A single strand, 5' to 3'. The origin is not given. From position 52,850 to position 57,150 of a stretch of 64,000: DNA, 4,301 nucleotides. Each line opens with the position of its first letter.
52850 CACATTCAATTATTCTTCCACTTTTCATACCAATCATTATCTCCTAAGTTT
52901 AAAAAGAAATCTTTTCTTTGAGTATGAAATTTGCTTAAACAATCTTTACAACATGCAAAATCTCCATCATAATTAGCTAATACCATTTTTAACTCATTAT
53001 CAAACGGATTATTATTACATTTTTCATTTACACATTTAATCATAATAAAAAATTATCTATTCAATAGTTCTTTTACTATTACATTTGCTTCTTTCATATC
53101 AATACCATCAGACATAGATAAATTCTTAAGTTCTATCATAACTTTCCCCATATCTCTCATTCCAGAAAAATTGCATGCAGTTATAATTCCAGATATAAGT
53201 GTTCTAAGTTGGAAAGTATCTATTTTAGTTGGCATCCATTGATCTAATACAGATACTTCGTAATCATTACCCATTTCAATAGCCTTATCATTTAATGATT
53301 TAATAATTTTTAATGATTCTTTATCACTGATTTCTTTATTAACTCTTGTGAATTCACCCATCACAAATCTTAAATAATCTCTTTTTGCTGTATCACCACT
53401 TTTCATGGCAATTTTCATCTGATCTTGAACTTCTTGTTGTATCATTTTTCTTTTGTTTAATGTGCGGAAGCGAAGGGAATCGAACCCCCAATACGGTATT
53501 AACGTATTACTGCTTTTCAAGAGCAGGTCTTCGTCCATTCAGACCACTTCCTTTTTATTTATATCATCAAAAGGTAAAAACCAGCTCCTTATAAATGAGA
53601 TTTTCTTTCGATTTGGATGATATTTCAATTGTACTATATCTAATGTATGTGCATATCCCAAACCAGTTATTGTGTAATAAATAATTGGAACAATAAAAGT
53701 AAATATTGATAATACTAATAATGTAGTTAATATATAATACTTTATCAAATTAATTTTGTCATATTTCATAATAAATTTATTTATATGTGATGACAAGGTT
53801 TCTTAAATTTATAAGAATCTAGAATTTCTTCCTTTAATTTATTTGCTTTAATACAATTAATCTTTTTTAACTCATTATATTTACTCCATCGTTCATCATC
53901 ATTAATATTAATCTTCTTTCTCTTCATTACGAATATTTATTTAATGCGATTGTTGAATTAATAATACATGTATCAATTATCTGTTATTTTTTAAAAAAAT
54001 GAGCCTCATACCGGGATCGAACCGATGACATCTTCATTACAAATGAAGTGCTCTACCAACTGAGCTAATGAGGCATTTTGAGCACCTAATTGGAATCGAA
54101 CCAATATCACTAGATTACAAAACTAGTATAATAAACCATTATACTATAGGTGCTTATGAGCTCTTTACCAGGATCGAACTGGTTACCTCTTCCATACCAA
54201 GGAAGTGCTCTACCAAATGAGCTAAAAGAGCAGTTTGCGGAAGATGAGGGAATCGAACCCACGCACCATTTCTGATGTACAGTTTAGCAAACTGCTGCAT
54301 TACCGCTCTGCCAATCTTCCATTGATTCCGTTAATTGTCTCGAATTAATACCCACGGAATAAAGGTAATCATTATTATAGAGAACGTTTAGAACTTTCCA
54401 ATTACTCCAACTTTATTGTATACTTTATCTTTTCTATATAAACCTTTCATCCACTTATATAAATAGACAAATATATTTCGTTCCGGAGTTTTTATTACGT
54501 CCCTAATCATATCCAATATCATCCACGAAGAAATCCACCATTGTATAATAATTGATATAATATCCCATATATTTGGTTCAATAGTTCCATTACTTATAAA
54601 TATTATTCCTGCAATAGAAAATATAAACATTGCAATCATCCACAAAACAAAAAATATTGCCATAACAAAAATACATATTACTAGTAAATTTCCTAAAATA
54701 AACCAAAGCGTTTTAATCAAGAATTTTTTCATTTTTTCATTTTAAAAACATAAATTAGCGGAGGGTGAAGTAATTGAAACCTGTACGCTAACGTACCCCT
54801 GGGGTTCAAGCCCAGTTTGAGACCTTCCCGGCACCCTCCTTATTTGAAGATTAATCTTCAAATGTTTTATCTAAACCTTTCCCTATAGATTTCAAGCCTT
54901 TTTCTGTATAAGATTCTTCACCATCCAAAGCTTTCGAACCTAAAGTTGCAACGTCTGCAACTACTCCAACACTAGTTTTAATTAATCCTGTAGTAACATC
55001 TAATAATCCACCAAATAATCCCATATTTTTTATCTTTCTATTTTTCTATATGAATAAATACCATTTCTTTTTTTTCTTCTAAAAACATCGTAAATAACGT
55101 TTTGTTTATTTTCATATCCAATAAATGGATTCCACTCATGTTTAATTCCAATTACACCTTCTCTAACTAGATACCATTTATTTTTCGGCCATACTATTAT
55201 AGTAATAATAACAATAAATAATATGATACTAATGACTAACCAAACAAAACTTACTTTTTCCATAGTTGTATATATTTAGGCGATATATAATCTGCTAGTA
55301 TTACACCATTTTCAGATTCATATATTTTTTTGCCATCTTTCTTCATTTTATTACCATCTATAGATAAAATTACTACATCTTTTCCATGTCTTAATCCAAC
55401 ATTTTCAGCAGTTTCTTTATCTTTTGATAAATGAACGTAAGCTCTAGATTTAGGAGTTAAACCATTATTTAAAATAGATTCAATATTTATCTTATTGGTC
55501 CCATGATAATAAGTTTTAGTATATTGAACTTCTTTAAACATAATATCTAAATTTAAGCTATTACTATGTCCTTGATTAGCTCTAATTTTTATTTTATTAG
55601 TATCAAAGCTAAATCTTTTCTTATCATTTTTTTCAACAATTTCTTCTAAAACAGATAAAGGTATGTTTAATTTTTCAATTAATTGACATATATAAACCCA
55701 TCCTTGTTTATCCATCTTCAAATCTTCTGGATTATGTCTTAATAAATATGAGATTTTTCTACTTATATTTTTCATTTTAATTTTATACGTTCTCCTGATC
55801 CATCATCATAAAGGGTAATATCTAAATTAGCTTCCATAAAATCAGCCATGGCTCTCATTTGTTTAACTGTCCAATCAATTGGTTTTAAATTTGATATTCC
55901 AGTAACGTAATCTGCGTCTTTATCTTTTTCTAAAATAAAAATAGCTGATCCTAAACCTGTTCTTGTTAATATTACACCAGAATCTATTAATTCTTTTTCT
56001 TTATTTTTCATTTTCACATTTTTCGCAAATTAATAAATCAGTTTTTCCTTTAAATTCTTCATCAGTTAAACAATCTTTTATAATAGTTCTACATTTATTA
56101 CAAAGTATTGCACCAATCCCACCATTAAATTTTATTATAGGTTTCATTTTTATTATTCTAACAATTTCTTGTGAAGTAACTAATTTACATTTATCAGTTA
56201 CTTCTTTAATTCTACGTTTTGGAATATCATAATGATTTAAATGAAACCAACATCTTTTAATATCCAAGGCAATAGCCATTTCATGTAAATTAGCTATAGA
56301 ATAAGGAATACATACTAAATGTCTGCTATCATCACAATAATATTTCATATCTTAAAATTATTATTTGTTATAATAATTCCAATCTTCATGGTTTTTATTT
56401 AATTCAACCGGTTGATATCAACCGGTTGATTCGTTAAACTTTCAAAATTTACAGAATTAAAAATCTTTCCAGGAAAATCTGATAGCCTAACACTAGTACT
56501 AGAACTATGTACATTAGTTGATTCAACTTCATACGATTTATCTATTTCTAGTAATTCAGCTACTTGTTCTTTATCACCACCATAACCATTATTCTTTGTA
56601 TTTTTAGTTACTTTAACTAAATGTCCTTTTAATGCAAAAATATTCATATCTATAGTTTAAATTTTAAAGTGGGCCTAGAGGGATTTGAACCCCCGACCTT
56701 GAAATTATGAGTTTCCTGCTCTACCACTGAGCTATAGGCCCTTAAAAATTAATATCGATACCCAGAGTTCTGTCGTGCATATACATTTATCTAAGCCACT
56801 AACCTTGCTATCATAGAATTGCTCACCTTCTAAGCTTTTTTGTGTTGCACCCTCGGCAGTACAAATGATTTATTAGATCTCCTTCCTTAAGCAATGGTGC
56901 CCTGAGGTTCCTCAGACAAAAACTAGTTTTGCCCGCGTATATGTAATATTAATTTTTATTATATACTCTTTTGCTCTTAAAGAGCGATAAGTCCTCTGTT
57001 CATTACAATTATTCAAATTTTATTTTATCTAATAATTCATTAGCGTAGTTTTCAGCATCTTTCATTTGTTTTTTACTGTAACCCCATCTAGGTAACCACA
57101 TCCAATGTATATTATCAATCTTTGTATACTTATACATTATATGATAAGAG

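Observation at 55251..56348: Tpt1/KptA RNA 2'-phosphotransferase plus a DUF4031-like protein inside the tRNA gene cluster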

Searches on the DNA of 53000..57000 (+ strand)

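Call 5: search_dna_similar(query=window:53000-57000:+, collection=phages, mode=near, max_rows=20)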
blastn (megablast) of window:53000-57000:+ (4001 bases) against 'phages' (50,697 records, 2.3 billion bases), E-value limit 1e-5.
Records with a match: 10; places in all: 10; records where one place covers at least 80% of the query: 0.
Best place of each record, by identity: 80-90% 10.
By first word of the organism name: Salmonella 6; Erwinia 4.
By host as written in the record: Salmonella enterica 4; Erwinia amylovora YBK14808 2; Salmonella enterica subsp. enterica serovar Anatum str. FSL A4-0525 1; Erwinia amylovora TS3128 1; Erwinia amylovora 1; Salmonella enterica subsp. enterica serovar Stanley str. FSL S5-0464 1.
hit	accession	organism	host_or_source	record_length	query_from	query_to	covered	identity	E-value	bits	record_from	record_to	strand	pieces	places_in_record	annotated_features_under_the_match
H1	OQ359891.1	Salmonella phage vB_SenP_UTK0001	Salmonella enterica subsp. enterica ...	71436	1234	1322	2%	81.1%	3e-9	71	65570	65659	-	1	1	tRNA-Ser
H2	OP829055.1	Erwinia phage Fifi067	Erwinia amylovora TS3128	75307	1238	1322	2%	81.4%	1e-8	69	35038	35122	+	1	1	tRNA-Ser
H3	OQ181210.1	Erwinia phage Kuerle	Erwinia amylovora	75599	1238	1322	2%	81.4%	1e-8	69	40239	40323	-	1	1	tRNA-Ser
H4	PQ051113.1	Erwinia phage Fifi287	Erwinia amylovora YBK14808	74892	1238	1322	2%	81.4%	1e-8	69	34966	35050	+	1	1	tRNA-Ser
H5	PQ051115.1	Erwinia phage Fifi450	Erwinia amylovora YBK14808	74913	1238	1322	2%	81.4%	1e-8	69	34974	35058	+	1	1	tRNA-Ser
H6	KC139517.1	Salmonella phage FSL SP-058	Salmonella enterica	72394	1238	1322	2%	81.2%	1e-8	69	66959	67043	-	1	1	none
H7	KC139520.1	Salmonella phage FSL SP-076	Salmonella enterica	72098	1238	1322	2%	81.2%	1e-8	69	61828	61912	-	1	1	none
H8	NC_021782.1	Salmonella phage FSL SP-076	Salmonella enterica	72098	1238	1322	2%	81.2%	1e-8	69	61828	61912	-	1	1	none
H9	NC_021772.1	Salmonella phage FSL SP-058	Salmonella enterica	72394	1238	1322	2%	81.2%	1e-8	69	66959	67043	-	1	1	none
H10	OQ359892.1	Salmonella phage vB_SenP_UTK0002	Salmonella enterica subsp. enterica ...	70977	1238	1322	2%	81.2%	1e-8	69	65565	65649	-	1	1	tRNA-Ser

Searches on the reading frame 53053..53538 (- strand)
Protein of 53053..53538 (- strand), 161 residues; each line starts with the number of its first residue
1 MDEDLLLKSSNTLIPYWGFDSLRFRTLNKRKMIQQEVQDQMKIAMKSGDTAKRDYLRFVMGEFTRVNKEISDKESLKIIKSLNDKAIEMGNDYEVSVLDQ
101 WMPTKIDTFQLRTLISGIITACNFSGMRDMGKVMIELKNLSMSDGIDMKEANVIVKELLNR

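Call 3: search_protein_families(library=pfam, proteins=[window:53053-53538:-], max_evalue=0.1)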
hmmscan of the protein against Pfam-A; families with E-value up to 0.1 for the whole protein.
window:53053-53538:- (161 aa): 1 family
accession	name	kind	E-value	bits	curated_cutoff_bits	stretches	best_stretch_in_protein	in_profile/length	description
PF09424.15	YqeY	-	7.9e-15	55.6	27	2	90-159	75-143/143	Yqey-like protein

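Call 4: search_protein_families(library=phrogs, proteins=[window:53053-53538:-], max_evalue=0.01)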
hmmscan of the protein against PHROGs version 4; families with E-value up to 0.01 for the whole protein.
window:53053-53538:- (161 aa): 2 families
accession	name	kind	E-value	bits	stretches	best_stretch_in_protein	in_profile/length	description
phrog_1460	-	DNA, RNA and nucleotide metabolism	1.2e-11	45.9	1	32-158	2-139/140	tRNA amidotransferase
phrog_5949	-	other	0.0078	16.9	1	30-138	117-210/301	GTP cyclohydrolase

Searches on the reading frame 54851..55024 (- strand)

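Call 3: search_protein_families(library=pfam, proteins=[window:54851-55024:-], max_evalue=0.1)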
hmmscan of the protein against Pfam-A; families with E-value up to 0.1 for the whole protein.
window:54851-55024:- (57 aa): 1 family
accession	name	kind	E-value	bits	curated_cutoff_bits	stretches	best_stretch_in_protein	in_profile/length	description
PF15475.11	UPF0444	-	0.035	14.8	27.6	1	4-52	15-59/91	Transmembrane protein C12orf23, UPF0444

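Call 4: search_protein_families(library=phrogs, proteins=[window:54851-55024:-], max_evalue=0.01)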
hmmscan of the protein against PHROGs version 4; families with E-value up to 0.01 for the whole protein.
window:54851-55024:- (57 aa): 2 families
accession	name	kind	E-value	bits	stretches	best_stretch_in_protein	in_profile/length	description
phrog_33676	-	unknown function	6.3e-05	23.9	1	2-53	3-54/61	-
phrog_9123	-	unknown function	0.009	16.9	0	3-27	1-25/58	-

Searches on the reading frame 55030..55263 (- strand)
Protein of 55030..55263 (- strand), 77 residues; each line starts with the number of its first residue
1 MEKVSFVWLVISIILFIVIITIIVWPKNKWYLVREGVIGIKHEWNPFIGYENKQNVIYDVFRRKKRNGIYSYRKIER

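Call 3: search_protein_families(library=pfam, proteins=[window:55030-55263:-], max_evalue=0.1)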
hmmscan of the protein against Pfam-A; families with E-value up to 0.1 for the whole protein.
window:55030-55263:- (77 aa): 0 families

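Call 4: search_protein_families(library=phrogs, proteins=[window:55030-55263:-], max_evalue=0.01)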
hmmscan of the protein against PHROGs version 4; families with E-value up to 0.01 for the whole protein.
window:55030-55263:- (77 aa): 0 families
